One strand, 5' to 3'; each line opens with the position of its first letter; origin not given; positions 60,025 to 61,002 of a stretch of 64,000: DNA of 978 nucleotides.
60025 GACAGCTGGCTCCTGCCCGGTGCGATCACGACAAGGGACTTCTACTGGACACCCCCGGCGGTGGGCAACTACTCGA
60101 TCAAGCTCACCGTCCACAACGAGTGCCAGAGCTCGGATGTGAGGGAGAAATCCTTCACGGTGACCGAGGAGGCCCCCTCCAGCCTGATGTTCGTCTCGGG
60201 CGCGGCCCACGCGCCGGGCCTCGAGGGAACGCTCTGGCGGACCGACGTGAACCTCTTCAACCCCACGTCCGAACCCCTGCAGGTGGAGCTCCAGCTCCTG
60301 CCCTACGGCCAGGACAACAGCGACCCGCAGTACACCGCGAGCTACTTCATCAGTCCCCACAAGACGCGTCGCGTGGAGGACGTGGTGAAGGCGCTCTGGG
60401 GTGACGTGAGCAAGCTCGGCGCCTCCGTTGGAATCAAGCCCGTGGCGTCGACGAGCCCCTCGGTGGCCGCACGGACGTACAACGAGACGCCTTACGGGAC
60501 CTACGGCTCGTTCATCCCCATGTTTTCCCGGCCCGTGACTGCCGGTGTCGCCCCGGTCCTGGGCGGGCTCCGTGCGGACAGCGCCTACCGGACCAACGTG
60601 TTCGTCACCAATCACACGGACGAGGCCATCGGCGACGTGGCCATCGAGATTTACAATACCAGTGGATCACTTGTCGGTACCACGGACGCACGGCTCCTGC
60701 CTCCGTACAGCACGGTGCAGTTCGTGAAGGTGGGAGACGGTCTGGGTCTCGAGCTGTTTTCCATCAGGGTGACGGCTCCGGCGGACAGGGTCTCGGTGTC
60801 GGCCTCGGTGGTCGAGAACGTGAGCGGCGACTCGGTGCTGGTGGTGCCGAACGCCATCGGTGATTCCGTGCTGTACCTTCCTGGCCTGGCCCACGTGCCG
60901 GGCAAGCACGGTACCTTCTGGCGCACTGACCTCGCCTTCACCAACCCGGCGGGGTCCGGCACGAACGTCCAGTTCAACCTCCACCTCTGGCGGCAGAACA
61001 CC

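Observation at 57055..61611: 1518-aa surface protein with mixed adhesin-like modules and no recognisable anchoring signal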

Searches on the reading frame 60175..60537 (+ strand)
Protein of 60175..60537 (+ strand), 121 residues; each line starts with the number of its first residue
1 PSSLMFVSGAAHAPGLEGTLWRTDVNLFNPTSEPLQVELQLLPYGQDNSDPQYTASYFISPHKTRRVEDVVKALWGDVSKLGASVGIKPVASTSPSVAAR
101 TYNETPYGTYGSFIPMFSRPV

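Call 64: search_solved_structures(query=A7, max_evalue=10, show_alignments=2)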
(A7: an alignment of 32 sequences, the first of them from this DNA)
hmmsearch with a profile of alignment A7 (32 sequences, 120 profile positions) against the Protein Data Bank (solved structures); distinct sequences matched with E-value up to 10: 11.
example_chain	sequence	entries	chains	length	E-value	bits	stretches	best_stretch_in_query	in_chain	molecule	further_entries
2ii7_A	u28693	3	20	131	0.11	16.1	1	25-71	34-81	Anabaena sensory rhodopsin transducer protein | Sensory rhodopsin transducer protein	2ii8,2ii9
2iia_A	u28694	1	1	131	0.12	16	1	25-71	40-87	Sensory rhodopsin transducer protein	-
8bl3_A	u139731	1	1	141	0.13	15.9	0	25-59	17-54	scIg12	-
8bl6_A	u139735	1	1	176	0.18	15.4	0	25-58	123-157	dIG14-scdim-EF62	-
9sj2_C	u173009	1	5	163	0.2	15.3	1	30-64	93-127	AbpX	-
9rhp_A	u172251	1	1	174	0.28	14.8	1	30-64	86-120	Archaeal bundling protein X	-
9j7y_G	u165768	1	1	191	0.44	14.2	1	23-63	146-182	Entry-fusion complex associated protein OPG095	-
1ypy_A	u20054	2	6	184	0.59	13.8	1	22-61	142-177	Virion membrane protein | Virion membrane protein M25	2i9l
4u6h_E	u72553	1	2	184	0.6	13.7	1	22-61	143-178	Protein L1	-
22ll_Aa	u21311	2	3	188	0.79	13.4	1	22-61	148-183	Entry-fusion complex associated protein OPG095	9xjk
9lf8_R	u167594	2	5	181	0.86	13.2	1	22-61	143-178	Entry-fusion complex associated protein OPG095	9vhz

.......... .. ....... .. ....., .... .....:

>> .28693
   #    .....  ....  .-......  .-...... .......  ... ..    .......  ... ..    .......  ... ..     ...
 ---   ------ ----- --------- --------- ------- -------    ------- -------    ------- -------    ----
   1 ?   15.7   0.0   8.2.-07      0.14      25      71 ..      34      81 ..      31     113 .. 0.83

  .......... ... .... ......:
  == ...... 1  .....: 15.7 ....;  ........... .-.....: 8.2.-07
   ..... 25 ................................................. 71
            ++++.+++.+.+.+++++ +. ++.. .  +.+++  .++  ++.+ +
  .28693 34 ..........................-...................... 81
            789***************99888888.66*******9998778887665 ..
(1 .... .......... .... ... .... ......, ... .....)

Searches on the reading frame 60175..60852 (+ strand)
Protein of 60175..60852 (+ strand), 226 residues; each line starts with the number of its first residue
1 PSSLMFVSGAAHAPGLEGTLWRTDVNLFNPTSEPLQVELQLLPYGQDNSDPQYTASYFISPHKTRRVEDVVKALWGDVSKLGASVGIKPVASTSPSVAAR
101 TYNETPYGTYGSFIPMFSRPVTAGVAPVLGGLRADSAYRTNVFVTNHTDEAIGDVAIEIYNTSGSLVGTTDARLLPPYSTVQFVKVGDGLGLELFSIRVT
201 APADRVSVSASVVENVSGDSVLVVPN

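Call 33: search_protein_representatives(alignment_id=A3)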
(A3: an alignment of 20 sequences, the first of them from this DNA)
Query: 20 sequences, 230 profile positions. Proteins with E-value up to 0.001 (for the whole library): 12688; up to 1e-10: 8252; up to 1e-30: 4128. The best 150 are listed.
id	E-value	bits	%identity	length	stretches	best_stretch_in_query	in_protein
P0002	1.2e-140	483.3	-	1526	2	2-229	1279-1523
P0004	5.5e-139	477.9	-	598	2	3-230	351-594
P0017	1.8e-138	476.2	-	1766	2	2-228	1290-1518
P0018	7.1e-137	471.0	-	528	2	3-230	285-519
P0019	6.2e-131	451.6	-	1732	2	3-229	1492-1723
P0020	1.1e-127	440.9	-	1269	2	3-229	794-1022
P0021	2.3e-127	439.8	-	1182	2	2-230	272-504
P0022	5.7e-124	428.8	-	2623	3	4-229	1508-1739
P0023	6.2e-124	428.7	-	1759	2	2-229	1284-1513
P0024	1.1e-120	418.1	-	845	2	2-229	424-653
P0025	3.1e-120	416.5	-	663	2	2-229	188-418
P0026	8.4e-118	408.6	-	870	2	3-230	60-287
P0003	1.4e-117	407.9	-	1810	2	4-230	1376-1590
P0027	3.4e-116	403.3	-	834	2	3-228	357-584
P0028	6.9e-116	402.3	-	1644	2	2-229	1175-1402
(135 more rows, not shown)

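Call 40: search_protein_families(library=pfam, alignment_id=A5, max_evalue=0.00001)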
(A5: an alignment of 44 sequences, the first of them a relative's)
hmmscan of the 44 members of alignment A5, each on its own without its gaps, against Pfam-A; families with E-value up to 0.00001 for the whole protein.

A. member 1, P0024 (845 aa): 4 families
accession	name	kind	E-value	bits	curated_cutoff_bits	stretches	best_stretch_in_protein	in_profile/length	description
PF00801.26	PKD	-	1.8e-12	47.5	23.5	1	354-416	25-78/80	PKD domain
PF19190.6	BACON_2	-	6.1e-07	29.7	25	1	271-345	3-84/94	Viral BACON domain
PF13004.13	BACON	-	1.2e-06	28.8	25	0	297-348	2-60/61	Putative binding domain, N-terminal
PF18911.6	PKD_4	-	1.9e-06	28.3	27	0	356-419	31-84/85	PKD domain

B. families by the number of members that match (of 44 scanned): 46 families (the first 25 are shown)
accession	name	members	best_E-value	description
PF00801.26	PKD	13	6.3e-16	PKD domain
PF18911.6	PKD_4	12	1.5e-19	PKD domain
PF13004.13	BACON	7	3.9e-13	Putative binding domain, N-terminal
PF19190.6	BACON_2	7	1.7e-12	Viral BACON domain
PF08309.17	LVIVD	4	6.2e-84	LVIVD repeat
PF00041.27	fn3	4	7.5e-27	Fibronectin type III domain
PF09826.15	Beta_propel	3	1.4e-07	Beta propeller domain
PF03781.23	FGE-sulfatase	2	1.2e-113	Sulfatase-modifying factor enzyme 1-like domain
PF00082.27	Peptidase_S8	2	1.3e-41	Subtilase family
PF09134.16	Invasin_D3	2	7.9e-14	Invasin, domain 3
PF11617.13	Cu-binding_MopE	2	2e-11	Putative metal-binding motif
PF18986.5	DUF5719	2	2.5e-08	Family of unknown function (DUF5719)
PF09294.16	Interfer-bind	2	2.6e-07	Interferon-alpha/beta receptor, fibronectin type III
PF01436.27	NHL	1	9.4e-59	NHL repeat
PF25021.1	TEN_NHL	1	3.5e-45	Teneurin NHL domain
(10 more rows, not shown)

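Call 59: search_protein_families(library=pfam, alignment_id=A3, max_evalue=1)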
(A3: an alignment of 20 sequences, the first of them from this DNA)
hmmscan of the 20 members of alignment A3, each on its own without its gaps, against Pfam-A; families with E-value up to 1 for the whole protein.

A. member 1, seq(226 aa): 0 families

B. families by the number of members that match (of 20 scanned): 9 families
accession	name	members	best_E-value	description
PF18986.5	DUF5719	5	3.9e-06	Family of unknown function (DUF5719)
PF21879.2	STIV_turret_3rd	1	0.0052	C381 turret protein Nucleoplasmin-like/VP domain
PF07100.16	ASRT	1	0.013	Anabaena sensory rhodopsin transducer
PF13860.13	FlgD_ig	1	0.029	FlgD Ig-like domain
PF09134.16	Invasin_D3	1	0.038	Invasin, domain 3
PF20912.2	RPC3_helical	1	0.056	DNA-directed RNA polymerase III subunit RPC3, helical hairpin domain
PF02831.20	gpW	1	0.18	gpW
PF11741.13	AMIN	1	0.21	AMIN domain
PF22064.2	Cep192_D2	1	0.23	Cep192 domain 2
